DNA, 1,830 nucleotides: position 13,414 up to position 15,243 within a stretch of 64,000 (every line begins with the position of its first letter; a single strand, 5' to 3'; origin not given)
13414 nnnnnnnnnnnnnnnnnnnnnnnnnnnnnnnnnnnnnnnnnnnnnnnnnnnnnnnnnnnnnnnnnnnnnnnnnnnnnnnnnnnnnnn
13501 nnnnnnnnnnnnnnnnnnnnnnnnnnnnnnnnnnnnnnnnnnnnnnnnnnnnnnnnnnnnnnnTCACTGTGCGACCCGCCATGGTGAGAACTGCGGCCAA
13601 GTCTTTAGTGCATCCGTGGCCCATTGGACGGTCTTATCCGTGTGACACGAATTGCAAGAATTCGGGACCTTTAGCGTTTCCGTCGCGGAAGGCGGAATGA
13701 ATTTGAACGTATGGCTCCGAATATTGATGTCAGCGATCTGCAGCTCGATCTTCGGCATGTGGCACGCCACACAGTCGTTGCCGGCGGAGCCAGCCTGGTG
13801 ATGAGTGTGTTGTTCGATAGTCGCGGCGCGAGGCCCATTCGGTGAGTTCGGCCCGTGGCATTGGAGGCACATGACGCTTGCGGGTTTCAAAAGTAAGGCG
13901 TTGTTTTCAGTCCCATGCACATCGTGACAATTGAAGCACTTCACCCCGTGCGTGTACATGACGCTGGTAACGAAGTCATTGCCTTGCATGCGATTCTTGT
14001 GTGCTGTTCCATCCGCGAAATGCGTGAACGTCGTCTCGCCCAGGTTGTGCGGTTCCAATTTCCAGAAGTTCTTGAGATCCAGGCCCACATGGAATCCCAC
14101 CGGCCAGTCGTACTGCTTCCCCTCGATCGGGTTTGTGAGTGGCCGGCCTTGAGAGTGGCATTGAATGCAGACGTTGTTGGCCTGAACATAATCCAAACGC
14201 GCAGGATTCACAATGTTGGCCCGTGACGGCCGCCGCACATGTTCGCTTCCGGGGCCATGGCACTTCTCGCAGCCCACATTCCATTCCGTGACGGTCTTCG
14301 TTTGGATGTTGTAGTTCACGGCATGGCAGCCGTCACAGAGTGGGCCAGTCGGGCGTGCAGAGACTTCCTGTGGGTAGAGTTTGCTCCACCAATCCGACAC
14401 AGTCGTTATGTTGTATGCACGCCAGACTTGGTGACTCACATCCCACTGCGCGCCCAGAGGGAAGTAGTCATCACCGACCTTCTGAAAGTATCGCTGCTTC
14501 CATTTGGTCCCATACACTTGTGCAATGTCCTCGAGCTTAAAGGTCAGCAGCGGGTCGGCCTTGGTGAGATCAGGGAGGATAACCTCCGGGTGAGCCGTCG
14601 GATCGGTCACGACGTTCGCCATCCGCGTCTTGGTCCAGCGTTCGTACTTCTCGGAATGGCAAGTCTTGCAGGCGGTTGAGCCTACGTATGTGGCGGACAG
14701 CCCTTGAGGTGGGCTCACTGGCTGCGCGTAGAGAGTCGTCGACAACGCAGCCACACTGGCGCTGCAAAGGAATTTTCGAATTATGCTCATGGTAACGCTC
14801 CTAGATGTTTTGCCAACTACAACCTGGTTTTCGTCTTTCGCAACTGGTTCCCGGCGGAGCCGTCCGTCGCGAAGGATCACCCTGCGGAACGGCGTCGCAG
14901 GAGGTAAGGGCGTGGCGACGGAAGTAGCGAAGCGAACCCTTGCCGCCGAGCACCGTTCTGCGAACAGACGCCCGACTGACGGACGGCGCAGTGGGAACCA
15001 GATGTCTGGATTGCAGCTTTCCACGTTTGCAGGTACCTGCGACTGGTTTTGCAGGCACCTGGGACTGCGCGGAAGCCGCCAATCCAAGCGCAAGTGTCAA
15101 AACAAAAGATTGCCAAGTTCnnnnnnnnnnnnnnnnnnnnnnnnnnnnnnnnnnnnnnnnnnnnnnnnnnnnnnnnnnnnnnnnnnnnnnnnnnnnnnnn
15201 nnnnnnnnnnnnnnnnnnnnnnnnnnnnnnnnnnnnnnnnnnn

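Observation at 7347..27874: About 20.5-kb, about 18-gene co-directional super-operon mixing efflux, import, redox and chromate-resistance modules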

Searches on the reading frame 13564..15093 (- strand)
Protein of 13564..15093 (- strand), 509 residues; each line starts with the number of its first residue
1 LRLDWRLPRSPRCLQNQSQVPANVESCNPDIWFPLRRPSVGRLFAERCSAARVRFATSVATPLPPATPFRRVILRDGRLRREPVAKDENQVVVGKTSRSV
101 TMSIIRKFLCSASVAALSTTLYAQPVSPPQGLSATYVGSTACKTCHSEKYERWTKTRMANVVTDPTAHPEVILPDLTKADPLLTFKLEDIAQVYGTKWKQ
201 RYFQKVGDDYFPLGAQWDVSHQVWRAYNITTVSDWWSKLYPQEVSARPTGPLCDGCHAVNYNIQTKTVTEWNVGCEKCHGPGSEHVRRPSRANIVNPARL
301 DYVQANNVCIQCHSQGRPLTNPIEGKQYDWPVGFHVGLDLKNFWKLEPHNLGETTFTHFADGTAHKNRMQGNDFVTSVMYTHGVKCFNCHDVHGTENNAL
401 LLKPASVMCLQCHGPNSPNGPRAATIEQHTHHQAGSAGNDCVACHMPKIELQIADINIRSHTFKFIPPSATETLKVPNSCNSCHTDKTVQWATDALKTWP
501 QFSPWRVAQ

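Call 5: search_protein_families(library=pfam, proteins=[window:13564-15093:-], max_evalue=0.01)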
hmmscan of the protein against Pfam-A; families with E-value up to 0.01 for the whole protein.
window:13564-15093:- (509 aa): 6 families
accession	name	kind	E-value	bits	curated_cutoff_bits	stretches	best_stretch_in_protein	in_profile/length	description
PF14537.11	Cytochrom_c3_2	-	6.9e-13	49.3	25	2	381-446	4-65/79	Cytochrome c3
PF09699.15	Paired_CXXCH_1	-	3.4e-11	43.1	20.6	1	385-415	8-38/41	Doubled CXXCH motif (Paired_CXXCH_1)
PF13435.11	Cytochrome_C554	-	1.7e-09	38.9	20.8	0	249-280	47-84/84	Cytochrome c554 and c-prime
PF14522.11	Cytochrome_C7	-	2.5e-08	34.1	24.8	1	406-485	13-67/67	Cytochrome c7 and related cytochrome c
PF22678.1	Cytochrom_c_NrfB-like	-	1.2e-05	26.1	27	1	275-315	1-42/89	Cytochrome c-type protein NrfB-like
PF22113.1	Mtrc-MtrF_II-IV_dom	-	9.2e-05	22.5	30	0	140-153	157-170/176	Outer membrane cytochrome MtrC/MtrF-like, domains II/IV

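Call 12: search_protein_families(library=ncbifam, proteins=[window:13564-14790:-], max_evalue=0.001)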
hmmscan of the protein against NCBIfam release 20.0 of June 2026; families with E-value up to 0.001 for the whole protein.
window:13564-14790:- (408 aa): 5 families
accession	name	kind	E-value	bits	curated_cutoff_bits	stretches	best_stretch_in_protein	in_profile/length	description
NF041028.1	decahem_GSU2203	exception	7.3e-21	74.7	325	2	166-216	62-112/317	GSU2203 family decaheme c-type cytochrome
TIGR03508.1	decahem_SO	subfamily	7.6e-15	55.1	192.2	2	162-215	25-80/258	DmsE family decaheme c-type cytochrome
NF041198.1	UshA_like_PCGU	equivalog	9.2e-13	47.6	275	2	169-215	470-511/519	UshA-like (seleno)protein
TIGR01905.1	paired_CXXCH_1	subfamily_domain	6.8e-09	35.5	25.2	1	284-313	8-37/41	doubled CXXCH domain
NF008659.0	PRK11659.1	equivalog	0.0001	22.1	184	0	163-213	67-118/188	cytochrome c nitrite reductase pentaheme subunit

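Call 36: find_homologous_proteins(query=window:13564-14790:-, max_evalue=0.00001)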
Query window:13564-14790:- (408 aa): 6727 proteins with E <= 0.00001 among 8000 candidates; the best 120 are listed.
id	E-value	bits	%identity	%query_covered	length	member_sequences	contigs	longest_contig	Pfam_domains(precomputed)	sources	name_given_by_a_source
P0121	8.4e-293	989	100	100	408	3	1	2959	PF09699.16,PF14537.12,PF13435.12,PF22678.2,PF14522.12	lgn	-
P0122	3.0e-251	852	85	100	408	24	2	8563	PF09699.16,PF14537.12,PF13435.12,PF22678.2,PF14522.12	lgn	-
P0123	2.1e-248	842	83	100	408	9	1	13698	PF09699.16,PF14537.12,PF13435.12,PF22678.2,PF14522.12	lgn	-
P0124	7.5e-238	807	81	100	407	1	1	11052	PF09699.16,PF14537.12,PF13435.12,PF22678.2,PF14522.12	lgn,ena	-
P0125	8.5e-236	801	82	96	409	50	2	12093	PF09699.16,PF14537.12,PF13435.12,PF14522.12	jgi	jgi:predicted CXXCH cytochrome family protein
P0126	8.3e-235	797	84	93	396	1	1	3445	PF09699.16,PF14537.12,PF13435.12,PF22678.2,PF14522.12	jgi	jgi:predicted CXXCH cytochrome family protein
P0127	1.1e-232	790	78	99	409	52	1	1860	PF09699.16,PF14537.12,PF13435.12,PF14522.12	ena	-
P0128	2.6e-232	789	80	99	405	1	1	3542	PF09699.16,PF14537.12,PF13435.12,PF14522.12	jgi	jgi:predicted CXXCH cytochrome family protein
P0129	3.8e-232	789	79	99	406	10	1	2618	PF09699.16,PF14537.12,PF13435.12,PF14522.12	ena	-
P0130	3.4e-231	786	78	99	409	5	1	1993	PF09699.16,PF14537.12,PF13435.12,PF14522.12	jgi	jgi:predicted CXXCH cytochrome family protein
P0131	2.8e-230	782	77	99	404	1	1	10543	PF09699.16,PF14537.12,PF13435.12,PF14522.12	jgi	jgi:predicted CXXCH cytochrome family protein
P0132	1.3e-229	780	78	100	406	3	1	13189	PF09699.16,PF14537.12,PF13435.12,PF14522.12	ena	-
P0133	5.0e-229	778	77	100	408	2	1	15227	PF09699.16,PF14537.12,PF13435.12,PF14522.12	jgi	jgi:predicted CXXCH cytochrome family protein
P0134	5.0e-229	778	79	97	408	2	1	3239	PF09699.16,PF14537.12,PF13435.12,PF14522.12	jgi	jgi:predicted CXXCH cytochrome family protein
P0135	2.0e-228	776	75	100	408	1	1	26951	PF09699.16,PF14537.12,PF13435.12,PF22678.2,PF14522.12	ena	-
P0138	5.1e-228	775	77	100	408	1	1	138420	PF09699.16,PF14537.12,PF13435.12,PF14522.12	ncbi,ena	-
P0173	4.1e-210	716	72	97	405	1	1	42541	PF09699.16,PF14537.12,PF13435.12,PF14522.12,PF22113.2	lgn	-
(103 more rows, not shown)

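Call 37: find_encoding_contigs(protein=P0138, flank=8000, max_places=1)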
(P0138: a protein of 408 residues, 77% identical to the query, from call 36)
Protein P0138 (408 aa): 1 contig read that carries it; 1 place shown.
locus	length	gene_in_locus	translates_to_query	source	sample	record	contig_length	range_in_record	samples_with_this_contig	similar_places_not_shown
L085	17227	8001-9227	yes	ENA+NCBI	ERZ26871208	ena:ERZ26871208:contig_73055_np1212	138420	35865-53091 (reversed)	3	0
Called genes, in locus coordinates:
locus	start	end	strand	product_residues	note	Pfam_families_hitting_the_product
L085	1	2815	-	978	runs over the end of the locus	PF13620:CarboxypepD_reg, PF17210:SdrD_B (weak), PF25183:OMP_b-brl_4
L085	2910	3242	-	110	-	PF25183:OMP_b-brl_4 (weak)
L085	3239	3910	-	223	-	PF13620:CarboxypepD_reg, PF17210:SdrD_B (weak), PF22904:NOMO1-like_2nd (faint)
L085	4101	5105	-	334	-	-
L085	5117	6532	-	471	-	PF00672:HAMP (weak), PF00512:HisKA, PF02518:HATPase_c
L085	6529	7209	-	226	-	PF00072:Response_reg, PF00486:Trans_reg_C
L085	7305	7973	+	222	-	PF06439:3keto-disac_hyd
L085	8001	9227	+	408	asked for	PF14537:Cytochrom_c3_2 (faint), PF13435:Cytochrome_C554 (faint), PF14522:Cytochrome_C7 (faint), PF09699:Paired_CXXCH_1 (weak)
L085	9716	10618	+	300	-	-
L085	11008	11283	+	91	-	PF03683:UPF0175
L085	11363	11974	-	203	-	PF06736:TMEM175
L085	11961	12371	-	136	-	-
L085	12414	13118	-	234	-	PF13460:NAD_binding_10 (weak)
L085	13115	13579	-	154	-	PF13577:SnoaL_4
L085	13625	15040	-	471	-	PF00171:Aldedh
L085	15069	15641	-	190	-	PF04542:Sigma70_r2, PF04545:Sigma70_r4 (weak), PF08281:Sigma70_r4_2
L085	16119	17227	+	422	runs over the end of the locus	PF25917:BSH_RND, PF25885:HH_EMRA (weak), PF25876:HH_MFP_RND, PF25944:Beta-barrel_RND, PF25967:RND-MFP_C, PF25989:YknX_C (weak)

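Call 38: find_encoding_contigs(protein=P0123, flank=10000, max_places=1)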
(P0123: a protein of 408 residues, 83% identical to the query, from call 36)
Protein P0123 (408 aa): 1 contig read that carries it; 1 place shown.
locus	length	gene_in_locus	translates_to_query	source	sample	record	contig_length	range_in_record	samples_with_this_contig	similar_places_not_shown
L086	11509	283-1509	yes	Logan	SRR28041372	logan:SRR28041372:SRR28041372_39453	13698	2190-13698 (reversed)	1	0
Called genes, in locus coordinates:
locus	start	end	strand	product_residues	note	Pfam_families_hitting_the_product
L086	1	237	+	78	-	?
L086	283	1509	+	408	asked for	PF14537:Cytochrom_c3_2 (faint), PF14522:Cytochrome_C7 (faint), PF22678:Cytochrom_c_NrfB-like (faint), PF13435:Cytochrome_C554 (faint), PF09699:Paired_CXXCH_1 (weak)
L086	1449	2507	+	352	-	PF13531:SBP_bac_11, PF01547:SBP_bac_1, PF13416:SBP_bac_8, PF13343:SBP_bac_6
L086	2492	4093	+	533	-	PF00528:BPD_transp_1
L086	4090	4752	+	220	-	PF00005:ABC_tran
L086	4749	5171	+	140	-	PF09828:ChrB_C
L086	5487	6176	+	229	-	PF00027:cNMP_binding, PF13545:HTH_Crp_2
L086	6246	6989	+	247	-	PF04405:ScdA_N, PF01814:Hemerythrin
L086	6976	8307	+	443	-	PF05940:NnrS (weak)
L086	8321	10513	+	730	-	PF07690:MFS_1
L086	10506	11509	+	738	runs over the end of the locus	PF04879:Molybdop_Fe4S4, PF00384:Molybdopterin, PF01568:Molydop_binding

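Call 42: search_solved_structures(query=window:13564-14790:-, max_evalue=0.01)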
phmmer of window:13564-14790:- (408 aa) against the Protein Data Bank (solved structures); distinct sequences matched with E-value up to 0.01: 4.
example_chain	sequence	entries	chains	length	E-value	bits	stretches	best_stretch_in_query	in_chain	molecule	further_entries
6i5b_A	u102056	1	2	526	4.9e-26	94.6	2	29-231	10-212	Uncharacterized protein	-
6qvm_A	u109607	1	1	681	6.4e-09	38.2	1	33-319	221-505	Multiheme cytochrome cf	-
6r2q_A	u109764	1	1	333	0.00017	23.7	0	284-345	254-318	Cystathionine beta-synthase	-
4rkm_A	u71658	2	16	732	0.0003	22.8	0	34-70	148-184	MccA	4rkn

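Call 51: search_protein_families(library=pfam, proteins=[L085:9716-10618:+], max_evalue=0.01)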
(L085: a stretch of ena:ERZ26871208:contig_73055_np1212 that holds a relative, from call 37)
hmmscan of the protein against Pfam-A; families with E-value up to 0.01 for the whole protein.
L085:9716-10618:+ (300 aa): 2 families
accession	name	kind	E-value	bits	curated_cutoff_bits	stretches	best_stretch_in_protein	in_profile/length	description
PF00589.27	Phage_integrase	-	3.9e-05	23.9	27.1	1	180-233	4-59/172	Phage integrase family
PF02899.23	Phage_int_SAM_1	-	0.00075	20.2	22.3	1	81-142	1-64/83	Phage integrase, N-terminal SAM-like domain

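Call 98: find_encoding_contigs(protein=P0173, flank=10000, max_places=1)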
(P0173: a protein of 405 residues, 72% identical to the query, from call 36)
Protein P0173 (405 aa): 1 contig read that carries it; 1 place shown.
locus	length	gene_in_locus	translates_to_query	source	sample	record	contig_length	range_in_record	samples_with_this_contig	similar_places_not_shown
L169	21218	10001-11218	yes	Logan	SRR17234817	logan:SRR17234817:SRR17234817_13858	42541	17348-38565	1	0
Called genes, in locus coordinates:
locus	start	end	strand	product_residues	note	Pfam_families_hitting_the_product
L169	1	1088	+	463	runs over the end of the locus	PF02321:OEP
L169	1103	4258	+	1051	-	PF00873:ACR_tran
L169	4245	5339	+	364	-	PF25973:BSH_CzcB, PF25917:BSH_RND (weak), PF25919:BSH_CusB, PF25954:Beta-barrel_RND_2, PF25989:YknX_C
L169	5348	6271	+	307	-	PF07485:DUF1529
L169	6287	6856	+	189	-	-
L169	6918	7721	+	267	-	PF01547:SBP_bac_1, PF13531:SBP_bac_11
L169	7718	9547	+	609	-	PF00528:BPD_transp_1, PF00005:ABC_tran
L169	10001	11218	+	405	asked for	PF14522:Cytochrome_C7 (faint), PF22113:Mtrc-MtrF_II-IV_dom (faint), PF13435:Cytochrome_C554 (faint), PF09699:Paired_CXXCH_1, PF14537:Cytochrom_c3_2 (weak)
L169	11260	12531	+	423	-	PF14522:Cytochrome_C7 (faint), PF22113:Mtrc-MtrF_II-IV_dom (weak)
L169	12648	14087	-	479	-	PF00672:HAMP, PF00512:HisKA, PF02518:HATPase_c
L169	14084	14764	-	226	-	PF00072:Response_reg, PF00486:Trans_reg_C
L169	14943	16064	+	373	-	-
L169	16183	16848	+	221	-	PF06439:3keto-disac_hyd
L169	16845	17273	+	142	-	PF09828:ChrB_C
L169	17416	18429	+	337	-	PF01547:SBP_bac_1, PF13531:SBP_bac_11, PF13416:SBP_bac_8, PF13343:SBP_bac_6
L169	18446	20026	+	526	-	PF00528:BPD_transp_1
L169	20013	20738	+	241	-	PF00005:ABC_tran, PF13304:AAA_21 (faint)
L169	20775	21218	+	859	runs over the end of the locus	PF13620:CarboxypepD_reg, PF13715:CarbopepD_reg_2, PF17210:SdrD_B (weak), PF22904:NOMO1-like_2nd (faint), PF25183:OMP_b-brl_4, PF00593:TonB_dep_Rec_b-barrel, PF25183:OMP_b-brl_4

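Call 100: search_protein_families(library=pfam, proteins=[L169:6287-6856:+, L169:6918-7721:+, L169:14943-16064:+], max_evalue=0.01)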
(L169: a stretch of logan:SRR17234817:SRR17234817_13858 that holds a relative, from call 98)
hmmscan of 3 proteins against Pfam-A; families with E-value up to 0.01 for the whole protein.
L169:6287-6856:+ (189 aa): 0 families

L169:6918-7721:+ (267 aa): 4 families
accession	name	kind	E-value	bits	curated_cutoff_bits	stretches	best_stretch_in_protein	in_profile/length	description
PF13531.11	SBP_bac_11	-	3.8e-61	207.2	25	1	40-263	1-227/227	Bacterial extracellular solute-binding protein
PF01547.30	SBP_bac_1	-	6.1e-27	95.9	26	1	48-253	10-305/307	Bacterial extracellular solute-binding protein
PF12974.12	Phosphonate-bd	-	3.4e-05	23.8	27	1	119-265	85-234/242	ABC transporter, phosphonate, periplasmic substrate-binding protein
PF13343.11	SBP_bac_6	-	0.00033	20.7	24.6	1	184-262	139-216/245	Bacterial extracellular solute-binding protein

L169:14943-16064:+ (373 aa): 0 families
